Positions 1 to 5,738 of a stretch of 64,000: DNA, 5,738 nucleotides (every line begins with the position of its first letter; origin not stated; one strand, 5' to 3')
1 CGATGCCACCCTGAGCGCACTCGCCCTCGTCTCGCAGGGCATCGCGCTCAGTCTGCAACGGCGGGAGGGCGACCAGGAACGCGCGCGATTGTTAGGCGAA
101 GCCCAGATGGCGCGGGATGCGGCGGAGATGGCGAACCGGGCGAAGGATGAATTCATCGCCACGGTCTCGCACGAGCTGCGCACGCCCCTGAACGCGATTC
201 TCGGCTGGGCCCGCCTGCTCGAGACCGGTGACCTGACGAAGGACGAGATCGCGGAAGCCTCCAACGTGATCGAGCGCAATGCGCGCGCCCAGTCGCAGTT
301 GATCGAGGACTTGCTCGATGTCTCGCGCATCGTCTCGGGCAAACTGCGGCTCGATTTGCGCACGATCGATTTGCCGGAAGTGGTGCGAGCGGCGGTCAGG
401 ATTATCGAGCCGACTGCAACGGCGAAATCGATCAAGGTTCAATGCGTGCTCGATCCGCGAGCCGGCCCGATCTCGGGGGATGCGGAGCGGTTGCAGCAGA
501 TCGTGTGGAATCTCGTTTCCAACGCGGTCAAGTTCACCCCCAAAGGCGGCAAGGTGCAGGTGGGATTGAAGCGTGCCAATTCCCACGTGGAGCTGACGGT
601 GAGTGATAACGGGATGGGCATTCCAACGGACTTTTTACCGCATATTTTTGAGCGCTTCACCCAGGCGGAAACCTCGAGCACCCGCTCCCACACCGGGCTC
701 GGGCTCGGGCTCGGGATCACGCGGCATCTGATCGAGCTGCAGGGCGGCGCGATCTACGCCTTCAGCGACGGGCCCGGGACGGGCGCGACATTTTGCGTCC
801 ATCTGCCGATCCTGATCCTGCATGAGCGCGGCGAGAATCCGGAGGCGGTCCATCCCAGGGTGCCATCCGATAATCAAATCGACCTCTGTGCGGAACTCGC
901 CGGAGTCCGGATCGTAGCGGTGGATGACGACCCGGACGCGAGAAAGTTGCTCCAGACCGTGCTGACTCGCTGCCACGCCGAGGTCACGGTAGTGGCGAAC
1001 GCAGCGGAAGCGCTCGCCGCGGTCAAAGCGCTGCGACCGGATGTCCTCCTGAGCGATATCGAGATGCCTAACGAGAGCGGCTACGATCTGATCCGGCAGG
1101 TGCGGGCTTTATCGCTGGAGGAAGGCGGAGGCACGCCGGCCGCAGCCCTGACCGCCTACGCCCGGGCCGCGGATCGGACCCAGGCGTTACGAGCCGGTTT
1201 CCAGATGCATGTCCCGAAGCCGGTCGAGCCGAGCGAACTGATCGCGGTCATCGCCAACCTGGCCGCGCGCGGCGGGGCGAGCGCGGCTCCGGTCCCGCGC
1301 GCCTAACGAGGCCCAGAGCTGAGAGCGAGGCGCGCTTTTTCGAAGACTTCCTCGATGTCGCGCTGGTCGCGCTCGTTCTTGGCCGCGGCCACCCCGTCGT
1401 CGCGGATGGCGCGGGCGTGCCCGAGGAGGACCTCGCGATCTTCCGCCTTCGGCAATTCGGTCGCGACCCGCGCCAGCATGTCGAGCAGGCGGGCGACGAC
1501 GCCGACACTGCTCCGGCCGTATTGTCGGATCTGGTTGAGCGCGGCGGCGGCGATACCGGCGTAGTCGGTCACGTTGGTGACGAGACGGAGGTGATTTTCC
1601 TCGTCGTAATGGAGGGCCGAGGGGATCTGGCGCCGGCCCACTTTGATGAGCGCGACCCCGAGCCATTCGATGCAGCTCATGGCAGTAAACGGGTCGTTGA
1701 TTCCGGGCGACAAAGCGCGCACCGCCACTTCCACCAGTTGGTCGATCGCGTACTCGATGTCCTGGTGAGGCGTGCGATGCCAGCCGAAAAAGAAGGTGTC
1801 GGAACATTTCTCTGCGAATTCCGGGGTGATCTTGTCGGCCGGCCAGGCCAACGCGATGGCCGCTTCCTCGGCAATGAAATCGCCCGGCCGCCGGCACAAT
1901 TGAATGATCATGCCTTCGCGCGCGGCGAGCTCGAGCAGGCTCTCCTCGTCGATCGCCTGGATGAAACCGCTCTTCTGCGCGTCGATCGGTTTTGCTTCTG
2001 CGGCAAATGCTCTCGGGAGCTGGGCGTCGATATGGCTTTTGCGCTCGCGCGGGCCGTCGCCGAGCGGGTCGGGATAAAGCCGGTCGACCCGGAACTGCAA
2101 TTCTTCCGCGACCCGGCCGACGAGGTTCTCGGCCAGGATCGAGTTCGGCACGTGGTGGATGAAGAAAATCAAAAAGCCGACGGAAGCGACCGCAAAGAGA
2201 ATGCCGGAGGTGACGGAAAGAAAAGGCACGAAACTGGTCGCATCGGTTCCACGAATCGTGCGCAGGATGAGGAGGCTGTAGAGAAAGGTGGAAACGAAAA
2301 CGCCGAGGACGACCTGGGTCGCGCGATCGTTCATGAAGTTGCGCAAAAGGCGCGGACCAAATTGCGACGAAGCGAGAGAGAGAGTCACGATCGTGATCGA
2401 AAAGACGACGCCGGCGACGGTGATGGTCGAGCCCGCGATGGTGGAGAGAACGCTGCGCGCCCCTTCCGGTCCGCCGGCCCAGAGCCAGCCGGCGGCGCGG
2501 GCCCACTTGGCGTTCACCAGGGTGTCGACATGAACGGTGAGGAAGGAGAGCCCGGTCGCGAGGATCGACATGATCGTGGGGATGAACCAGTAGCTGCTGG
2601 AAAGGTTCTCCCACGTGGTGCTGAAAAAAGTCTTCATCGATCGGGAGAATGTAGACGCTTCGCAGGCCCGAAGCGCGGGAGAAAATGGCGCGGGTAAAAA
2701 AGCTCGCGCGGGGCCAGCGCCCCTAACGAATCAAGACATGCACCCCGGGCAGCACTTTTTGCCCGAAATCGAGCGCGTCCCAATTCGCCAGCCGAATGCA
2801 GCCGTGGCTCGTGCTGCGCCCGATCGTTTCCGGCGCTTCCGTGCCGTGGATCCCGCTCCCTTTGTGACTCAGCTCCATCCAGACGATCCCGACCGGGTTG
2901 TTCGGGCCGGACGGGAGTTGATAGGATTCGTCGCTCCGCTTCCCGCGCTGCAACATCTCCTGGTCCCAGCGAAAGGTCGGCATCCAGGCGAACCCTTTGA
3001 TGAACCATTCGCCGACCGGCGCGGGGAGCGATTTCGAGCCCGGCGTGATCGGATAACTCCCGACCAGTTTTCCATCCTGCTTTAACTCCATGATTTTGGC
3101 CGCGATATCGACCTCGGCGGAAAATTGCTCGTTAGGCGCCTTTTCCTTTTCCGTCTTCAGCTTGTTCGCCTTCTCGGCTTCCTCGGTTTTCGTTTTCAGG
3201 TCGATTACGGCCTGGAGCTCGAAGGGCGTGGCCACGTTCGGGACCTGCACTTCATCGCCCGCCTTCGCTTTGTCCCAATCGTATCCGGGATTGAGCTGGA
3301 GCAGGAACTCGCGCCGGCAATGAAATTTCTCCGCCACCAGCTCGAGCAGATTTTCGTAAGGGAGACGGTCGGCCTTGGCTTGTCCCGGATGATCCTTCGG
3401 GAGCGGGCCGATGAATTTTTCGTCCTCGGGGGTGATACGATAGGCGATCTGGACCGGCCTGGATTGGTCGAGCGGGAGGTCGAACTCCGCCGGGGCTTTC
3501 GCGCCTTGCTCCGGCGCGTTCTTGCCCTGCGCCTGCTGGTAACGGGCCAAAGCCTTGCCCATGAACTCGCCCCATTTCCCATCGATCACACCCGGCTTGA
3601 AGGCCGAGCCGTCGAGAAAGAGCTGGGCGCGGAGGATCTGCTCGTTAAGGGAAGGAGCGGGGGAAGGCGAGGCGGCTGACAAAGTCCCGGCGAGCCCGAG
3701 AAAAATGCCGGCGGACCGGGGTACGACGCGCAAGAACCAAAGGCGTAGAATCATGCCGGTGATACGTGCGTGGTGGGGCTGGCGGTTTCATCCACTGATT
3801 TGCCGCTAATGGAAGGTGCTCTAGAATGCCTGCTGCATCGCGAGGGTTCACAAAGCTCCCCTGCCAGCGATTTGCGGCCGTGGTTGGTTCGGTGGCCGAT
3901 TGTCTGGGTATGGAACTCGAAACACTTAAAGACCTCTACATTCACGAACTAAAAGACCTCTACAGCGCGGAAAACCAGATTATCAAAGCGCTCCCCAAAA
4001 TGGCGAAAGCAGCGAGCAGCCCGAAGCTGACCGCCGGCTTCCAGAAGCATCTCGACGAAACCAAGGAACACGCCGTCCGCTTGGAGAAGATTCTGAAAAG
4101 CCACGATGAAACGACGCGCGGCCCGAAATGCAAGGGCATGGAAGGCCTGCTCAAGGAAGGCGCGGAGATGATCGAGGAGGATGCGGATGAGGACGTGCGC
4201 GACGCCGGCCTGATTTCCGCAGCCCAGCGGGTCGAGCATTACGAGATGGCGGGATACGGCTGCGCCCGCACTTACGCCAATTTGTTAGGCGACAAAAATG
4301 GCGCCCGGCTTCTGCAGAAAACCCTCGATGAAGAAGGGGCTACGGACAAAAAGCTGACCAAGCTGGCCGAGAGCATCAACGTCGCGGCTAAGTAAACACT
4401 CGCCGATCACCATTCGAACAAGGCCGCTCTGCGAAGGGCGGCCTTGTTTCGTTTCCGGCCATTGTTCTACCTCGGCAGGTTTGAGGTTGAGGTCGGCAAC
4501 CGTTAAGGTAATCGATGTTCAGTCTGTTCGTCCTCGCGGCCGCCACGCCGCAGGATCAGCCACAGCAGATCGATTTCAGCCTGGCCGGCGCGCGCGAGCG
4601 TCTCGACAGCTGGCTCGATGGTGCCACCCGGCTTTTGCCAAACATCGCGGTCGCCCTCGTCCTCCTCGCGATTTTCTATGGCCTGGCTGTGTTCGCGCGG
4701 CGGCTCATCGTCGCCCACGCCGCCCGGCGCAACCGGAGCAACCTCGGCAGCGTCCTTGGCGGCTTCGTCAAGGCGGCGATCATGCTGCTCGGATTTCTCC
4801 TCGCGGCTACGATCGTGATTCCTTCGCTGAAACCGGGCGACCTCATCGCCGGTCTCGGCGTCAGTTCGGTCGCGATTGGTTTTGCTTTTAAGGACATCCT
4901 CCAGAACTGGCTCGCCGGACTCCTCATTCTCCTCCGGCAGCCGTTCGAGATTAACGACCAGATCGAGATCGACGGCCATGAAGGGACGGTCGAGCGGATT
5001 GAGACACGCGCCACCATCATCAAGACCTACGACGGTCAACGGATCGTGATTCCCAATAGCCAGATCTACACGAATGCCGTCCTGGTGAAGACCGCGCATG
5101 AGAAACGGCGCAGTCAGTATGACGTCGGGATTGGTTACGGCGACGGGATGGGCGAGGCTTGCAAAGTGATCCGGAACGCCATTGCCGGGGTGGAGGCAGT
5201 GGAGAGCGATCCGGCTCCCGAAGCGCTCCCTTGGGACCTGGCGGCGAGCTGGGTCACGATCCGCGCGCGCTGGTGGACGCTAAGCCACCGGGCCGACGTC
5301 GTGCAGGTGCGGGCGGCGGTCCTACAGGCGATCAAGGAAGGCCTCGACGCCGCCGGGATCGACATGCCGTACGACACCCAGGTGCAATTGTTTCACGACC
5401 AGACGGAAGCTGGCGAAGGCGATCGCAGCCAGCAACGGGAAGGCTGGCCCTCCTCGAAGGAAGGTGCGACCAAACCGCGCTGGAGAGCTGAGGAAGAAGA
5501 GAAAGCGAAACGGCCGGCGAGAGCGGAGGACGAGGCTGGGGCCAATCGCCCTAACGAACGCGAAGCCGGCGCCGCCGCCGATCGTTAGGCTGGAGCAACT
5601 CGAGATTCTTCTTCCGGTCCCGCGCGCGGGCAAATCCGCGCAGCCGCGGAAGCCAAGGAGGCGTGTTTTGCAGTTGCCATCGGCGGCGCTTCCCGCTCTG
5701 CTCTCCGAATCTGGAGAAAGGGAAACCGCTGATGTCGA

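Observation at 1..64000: Hyper-abundant, strand-symmetric 9-mer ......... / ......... spread through the whole window (about one per 850 bp)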

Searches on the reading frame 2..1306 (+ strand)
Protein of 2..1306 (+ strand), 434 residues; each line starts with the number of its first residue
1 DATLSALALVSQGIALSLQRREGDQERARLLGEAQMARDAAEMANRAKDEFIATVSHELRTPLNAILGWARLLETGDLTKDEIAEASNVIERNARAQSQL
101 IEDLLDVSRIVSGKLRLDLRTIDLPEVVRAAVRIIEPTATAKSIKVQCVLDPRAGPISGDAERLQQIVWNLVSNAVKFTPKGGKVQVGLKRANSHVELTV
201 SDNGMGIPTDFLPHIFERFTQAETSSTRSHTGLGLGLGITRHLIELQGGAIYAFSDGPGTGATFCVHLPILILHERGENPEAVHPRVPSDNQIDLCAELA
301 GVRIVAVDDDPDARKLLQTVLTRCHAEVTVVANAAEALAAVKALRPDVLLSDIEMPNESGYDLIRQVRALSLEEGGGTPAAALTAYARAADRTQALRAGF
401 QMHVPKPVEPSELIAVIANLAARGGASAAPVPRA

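Call 24: search_protein_families(library=pfam, proteins=[window:2-1306:+])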
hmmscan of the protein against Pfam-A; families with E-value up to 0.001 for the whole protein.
window:2-1306:+ (434 aa): 3 families
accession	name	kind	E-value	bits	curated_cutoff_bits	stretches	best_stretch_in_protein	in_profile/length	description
PF02518.31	HATPase_c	-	5.1e-29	101.4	26.4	1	159-270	1-109/111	Histidine kinase-, DNA gyrase B-, and HSP90-like ATPase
PF00072.30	Response_reg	-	9.5e-23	80.9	30.2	1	304-417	1-110/111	Response regulator receiver domain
PF00512.31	HisKA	-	2.6e-18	66.3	26.9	1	47-112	1-65/66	His Kinase A (phospho-acceptor) domain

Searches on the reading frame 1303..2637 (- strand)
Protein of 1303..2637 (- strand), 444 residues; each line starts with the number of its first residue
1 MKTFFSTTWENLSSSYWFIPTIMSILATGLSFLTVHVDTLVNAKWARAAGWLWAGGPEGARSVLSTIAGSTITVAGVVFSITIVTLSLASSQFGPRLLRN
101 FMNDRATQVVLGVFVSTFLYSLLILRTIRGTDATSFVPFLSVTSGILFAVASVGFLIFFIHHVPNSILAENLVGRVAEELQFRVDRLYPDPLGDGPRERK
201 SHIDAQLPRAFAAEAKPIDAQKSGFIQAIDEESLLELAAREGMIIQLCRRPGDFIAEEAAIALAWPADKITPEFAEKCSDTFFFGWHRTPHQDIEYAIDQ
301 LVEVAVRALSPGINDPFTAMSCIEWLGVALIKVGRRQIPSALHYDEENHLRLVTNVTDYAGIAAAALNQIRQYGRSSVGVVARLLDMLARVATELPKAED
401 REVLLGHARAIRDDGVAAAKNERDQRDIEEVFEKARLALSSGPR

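Call 8: search_protein_families(library=ncbifam, proteins=[window:1303-2637:-])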
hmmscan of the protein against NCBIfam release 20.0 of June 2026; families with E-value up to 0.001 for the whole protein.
window:1303-2637:- (444 aa): 0 families

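Call 24: search_protein_families(library=pfam, proteins=[window:1303-2637:-])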
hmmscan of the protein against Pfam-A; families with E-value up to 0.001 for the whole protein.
window:1303-2637:- (444 aa): 1 family
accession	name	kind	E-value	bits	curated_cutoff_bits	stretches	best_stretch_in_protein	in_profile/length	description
PF10011.15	DUF2254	-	1.5e-125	419.3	28.8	1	14-389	2-367/368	Predicted membrane protein (DUF2254)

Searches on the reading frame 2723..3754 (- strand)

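Call 24: search_protein_families(library=pfam, proteins=[window:2723-3754:-])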
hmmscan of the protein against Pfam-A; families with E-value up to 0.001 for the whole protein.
window:2723-3754:- (343 aa): 1 family
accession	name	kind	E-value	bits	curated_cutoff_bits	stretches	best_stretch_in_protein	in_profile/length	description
PF03734.19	YkuD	-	8.9e-19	68.9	23.4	1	213-341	4-145/146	L,D-transpeptidase catalytic domain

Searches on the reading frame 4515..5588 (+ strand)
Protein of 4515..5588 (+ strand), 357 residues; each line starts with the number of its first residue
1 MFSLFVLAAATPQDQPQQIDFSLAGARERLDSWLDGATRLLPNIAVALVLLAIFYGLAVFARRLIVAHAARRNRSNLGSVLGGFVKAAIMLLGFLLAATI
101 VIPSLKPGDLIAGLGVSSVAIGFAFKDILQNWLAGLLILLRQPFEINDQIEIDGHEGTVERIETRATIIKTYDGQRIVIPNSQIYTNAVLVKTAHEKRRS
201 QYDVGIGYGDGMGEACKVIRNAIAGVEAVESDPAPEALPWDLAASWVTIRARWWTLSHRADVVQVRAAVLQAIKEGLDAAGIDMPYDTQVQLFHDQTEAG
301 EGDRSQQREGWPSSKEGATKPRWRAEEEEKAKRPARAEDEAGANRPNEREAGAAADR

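Call 24: search_protein_families(library=pfam, proteins=[window:4515-5588:+])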
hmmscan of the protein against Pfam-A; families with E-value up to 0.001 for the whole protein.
window:4515-5588:+ (357 aa): 2 families
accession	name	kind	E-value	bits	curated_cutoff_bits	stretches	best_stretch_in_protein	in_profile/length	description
PF00924.24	MS_channel_2nd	-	7.4e-20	71.3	20.2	1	127-189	1-63/68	Mechanosensitive ion channel, beta-domain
PF21082.3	MS_channel_3rd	-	2.3e-05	25.2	21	1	202-284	3-88/88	Mechanosensitive ion channel MscS, C-terminal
